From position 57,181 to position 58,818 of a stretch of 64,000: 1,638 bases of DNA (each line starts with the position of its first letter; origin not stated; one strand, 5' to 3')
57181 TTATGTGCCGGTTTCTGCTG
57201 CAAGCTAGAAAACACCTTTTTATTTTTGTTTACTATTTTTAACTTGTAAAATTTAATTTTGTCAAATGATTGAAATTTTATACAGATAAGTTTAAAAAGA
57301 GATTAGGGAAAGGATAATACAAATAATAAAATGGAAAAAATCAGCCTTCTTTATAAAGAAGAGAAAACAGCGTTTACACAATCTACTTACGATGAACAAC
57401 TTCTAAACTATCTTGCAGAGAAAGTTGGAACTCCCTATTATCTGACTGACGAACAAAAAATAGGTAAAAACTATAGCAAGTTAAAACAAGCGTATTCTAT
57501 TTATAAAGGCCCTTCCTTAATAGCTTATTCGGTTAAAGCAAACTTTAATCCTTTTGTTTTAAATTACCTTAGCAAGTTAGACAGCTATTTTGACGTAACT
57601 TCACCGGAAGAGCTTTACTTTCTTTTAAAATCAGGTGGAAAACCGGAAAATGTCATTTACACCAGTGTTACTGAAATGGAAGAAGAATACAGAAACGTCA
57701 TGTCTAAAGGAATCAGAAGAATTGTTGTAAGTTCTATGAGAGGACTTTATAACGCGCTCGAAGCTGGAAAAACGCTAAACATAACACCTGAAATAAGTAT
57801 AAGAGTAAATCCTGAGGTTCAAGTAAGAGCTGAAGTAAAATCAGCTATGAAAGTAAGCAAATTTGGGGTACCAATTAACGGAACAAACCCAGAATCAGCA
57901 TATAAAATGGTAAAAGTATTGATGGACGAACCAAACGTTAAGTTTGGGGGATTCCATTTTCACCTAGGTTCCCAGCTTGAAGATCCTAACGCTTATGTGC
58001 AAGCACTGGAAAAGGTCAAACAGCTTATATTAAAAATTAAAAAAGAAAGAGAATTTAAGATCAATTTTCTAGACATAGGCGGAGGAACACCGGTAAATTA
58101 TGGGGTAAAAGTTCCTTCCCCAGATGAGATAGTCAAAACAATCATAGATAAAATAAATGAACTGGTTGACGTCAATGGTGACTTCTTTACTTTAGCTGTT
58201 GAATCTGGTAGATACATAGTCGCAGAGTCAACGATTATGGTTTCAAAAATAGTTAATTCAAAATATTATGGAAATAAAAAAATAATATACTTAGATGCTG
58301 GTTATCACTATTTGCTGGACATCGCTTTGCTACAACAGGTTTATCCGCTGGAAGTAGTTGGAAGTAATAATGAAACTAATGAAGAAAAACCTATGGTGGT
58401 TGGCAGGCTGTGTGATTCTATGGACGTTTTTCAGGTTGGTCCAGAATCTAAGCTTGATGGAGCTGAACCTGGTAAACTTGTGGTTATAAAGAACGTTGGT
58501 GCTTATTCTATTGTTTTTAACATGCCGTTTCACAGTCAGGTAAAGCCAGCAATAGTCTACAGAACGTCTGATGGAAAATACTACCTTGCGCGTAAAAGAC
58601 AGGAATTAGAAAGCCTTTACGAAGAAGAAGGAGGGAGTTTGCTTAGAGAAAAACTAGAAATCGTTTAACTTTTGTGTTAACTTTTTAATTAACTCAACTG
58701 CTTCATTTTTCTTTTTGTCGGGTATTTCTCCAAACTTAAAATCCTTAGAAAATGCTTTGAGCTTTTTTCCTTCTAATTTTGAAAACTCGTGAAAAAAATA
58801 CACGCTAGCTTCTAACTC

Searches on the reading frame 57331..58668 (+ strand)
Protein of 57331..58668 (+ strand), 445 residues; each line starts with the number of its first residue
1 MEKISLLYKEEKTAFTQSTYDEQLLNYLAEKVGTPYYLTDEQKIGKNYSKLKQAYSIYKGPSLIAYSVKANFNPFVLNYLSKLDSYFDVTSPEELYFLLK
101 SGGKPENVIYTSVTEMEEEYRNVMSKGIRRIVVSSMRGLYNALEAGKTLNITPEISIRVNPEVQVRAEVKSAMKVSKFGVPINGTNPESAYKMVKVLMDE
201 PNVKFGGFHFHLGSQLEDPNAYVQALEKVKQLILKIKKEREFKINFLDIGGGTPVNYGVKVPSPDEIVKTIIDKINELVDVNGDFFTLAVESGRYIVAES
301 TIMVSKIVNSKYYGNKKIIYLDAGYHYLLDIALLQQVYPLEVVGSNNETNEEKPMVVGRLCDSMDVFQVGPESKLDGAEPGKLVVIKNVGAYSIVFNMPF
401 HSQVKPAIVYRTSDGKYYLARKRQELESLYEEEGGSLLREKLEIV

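Call 93: search_protein_families(library=pfam, proteins=[window:57331-58668:+])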
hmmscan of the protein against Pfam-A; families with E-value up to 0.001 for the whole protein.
window:57331-58668:+ (445 aa): 2 families
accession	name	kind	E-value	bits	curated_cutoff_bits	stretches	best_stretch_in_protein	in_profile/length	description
PF02784.22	Orn_Arg_deC_N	-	2.5e-40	138.8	23.4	1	43-298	3-247/247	Pyridoxal-dependent decarboxylase, pyridoxal binding domain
PF00278.28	Orn_DAP_Arg_deC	-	4e-11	43.5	23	1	295-390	2-95/95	Pyridoxal-dependent decarboxylase, C-terminal sheet domain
